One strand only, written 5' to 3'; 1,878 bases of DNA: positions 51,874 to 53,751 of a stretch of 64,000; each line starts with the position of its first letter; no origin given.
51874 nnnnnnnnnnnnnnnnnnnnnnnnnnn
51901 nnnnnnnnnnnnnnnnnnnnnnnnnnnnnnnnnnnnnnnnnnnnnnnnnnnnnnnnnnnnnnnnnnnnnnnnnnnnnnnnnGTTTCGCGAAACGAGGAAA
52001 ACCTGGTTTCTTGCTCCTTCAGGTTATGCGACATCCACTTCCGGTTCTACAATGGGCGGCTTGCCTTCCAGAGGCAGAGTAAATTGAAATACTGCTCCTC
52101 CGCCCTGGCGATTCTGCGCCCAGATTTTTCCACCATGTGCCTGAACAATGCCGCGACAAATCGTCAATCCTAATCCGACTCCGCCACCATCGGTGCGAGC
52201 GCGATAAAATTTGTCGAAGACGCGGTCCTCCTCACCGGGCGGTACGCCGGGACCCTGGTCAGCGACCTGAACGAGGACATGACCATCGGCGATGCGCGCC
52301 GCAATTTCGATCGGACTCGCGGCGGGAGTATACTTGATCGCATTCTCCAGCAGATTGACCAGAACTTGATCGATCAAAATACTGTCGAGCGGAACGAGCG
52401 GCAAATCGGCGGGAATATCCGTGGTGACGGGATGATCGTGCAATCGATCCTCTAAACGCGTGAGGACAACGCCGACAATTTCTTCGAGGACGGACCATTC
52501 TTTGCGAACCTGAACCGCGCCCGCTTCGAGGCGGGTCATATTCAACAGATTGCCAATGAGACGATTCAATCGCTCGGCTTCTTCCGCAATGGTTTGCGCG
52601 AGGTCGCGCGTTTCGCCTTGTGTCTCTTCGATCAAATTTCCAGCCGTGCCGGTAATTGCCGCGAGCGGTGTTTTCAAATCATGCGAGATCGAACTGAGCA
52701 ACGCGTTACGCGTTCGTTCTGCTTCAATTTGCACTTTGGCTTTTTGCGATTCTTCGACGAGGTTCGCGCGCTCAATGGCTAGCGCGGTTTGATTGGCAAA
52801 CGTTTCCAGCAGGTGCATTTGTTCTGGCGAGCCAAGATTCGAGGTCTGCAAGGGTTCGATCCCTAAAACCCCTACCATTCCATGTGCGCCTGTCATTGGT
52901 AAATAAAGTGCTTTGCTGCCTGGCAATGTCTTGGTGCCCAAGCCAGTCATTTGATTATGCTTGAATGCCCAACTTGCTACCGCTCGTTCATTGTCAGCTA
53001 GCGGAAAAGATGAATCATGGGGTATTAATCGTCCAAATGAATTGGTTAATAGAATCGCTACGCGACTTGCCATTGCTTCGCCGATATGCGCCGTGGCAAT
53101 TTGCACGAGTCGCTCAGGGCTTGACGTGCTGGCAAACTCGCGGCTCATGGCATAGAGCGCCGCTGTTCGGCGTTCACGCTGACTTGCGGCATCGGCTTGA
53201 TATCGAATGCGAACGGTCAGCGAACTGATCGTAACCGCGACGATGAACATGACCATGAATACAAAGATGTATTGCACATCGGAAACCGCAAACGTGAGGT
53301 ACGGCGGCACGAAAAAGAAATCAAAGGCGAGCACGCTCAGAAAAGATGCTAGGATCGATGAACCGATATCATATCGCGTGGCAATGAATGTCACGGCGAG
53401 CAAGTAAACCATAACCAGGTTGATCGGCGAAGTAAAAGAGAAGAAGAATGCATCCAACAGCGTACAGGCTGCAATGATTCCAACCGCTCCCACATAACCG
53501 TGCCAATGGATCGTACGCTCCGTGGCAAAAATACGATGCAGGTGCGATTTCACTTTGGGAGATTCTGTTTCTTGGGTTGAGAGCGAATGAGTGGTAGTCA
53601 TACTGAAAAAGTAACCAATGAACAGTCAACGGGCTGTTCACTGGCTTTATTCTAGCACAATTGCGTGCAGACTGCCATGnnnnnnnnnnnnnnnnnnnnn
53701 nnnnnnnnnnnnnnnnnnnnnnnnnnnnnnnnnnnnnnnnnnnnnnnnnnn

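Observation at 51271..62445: kdp locus with three KdpD-type kinases, two of which lack the phospho-accepting histidine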

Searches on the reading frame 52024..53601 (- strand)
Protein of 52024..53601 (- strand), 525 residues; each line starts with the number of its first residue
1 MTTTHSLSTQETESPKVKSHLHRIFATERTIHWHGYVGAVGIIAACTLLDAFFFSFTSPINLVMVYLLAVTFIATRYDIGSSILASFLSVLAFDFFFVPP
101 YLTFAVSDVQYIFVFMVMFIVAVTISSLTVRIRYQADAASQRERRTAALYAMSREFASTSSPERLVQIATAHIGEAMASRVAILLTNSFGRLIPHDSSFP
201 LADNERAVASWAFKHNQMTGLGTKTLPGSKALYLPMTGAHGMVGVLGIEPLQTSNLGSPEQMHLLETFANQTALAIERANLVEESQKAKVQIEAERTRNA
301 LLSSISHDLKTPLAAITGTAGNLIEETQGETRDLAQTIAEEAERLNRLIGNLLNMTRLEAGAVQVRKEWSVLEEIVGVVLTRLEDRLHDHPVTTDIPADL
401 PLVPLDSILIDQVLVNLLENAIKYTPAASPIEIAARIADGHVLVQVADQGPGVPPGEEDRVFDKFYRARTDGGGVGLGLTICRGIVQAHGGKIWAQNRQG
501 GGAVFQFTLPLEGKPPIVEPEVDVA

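Call 4: search_protein_families(library=pfam, proteins=[window:52024-53601:-], max_evalue=0.01)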
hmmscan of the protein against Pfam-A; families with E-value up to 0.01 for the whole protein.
window:52024-53601:- (525 aa): 8 families
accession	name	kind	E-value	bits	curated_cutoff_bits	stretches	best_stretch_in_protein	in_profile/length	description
PF02518.31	HATPase_c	-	2.6e-30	105.5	26.4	1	406-512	2-110/111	Histidine kinase-, DNA gyrase B-, and HSP90-like ATPase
PF13493.11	DUF4118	-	4.4e-28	97.6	28.4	1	36-142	1-107/107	Domain of unknown function (DUF4118)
PF00512.31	HisKA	-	2e-16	60.2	26.9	1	298-361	2-66/66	His Kinase A (phospho-acceptor) domain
PF13492.12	GAF_3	-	2e-10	41.6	27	1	201-278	50-129/129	GAF domain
PF13581.12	HATPase_c_2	-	9e-05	22.9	27.4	1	415-487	41-110/127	Histidine kinase-like ATPase domain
PF13185.12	GAF_2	-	0.00015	22.4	28.6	1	210-277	90-136/136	GAF domain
PF14501.12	HATPase_c_5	-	0.00053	20.3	22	0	412-498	8-91/102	GHKL domain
PF01590.32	GAF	-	0.0076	17.2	22.4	0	162-276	2-133/133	GAF domain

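Call 5: search_protein_families(library=ncbifam, proteins=[window:52024-53601:-], max_evalue=0.01)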
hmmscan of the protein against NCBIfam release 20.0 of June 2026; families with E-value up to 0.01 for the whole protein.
window:52024-53601:- (525 aa): 84 families (the best 25 are shown)
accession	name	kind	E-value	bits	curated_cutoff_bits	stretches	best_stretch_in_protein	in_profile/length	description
NF007793.0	PRK10490.1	equivalog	1.5e-137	460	1123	1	18-519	384-890/895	two-component system sensor histidine kinase KdpD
NF006800.0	PRK09303.1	equivalog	3.2e-47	161.3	342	1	271-511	125-377/383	histidine kinase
NF046044.1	PnpS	equivalog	6.7e-45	153.7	400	1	294-510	166-390/390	two-component system histidine kinase PnpS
NF033092.0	HK_WalK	equivalog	1.4e-44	152.7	725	1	292-511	366-594/594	cell wall metabolism sensor histidine kinase WalK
NF008312.0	PRK11100.1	equivalog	1.5e-39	136.2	356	1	279-511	237-474/477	two-component system sensor histidine kinase CreC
TIGR02966.1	phoR_proteo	equivalog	1.3e-38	132.9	334.2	1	293-509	109-333/333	phosphate regulon sensor histidine kinase PhoR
TIGR02956.1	TMAO_torS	equivalog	1.3e-38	132.7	676.5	1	282-512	447-683/967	TMAO reductase system sensor histidine kinase/response regulator TorS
NF041880.1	EPS_EpsF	equivalog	4.4e-37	127.7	900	1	279-510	254-492/492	response regulator EpsF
NF040691.1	MtrAB_MtrB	equivalog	8.3e-37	127.3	450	1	299-520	272-501/507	MtrAB system histidine kinase MtrB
NF008468.0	PRK11360.1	equivalog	7.1e-36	123.8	646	1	301-512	399-609/616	two-component system sensor histidine kinase AtoS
NF011874.0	PRK15347.1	equivalog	8.2e-35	120.1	852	1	283-513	382-616/921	two component system sensor kinase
NF007007.0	PRK09470.1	equivalog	2.4e-34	119.1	486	1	297-512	244-460/463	envelope stress sensor histidine kinase CpxA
NF033091.0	HK_VanS_ACDEFG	equivalog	3.8e-34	118.1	400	1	277-509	56-292/293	vancomycin resistance histidine kinase VanS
NF041735.1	hist_kin_RppB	equivalog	7.8e-34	117.2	400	1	304-510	222-438/438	two-component system sensor histidine kinase RppB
TIGR01386.1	cztS_silS_copS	subfamily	9.9e-34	117.1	292.55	1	303-510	246-457/457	heavy metal sensor histidine kinase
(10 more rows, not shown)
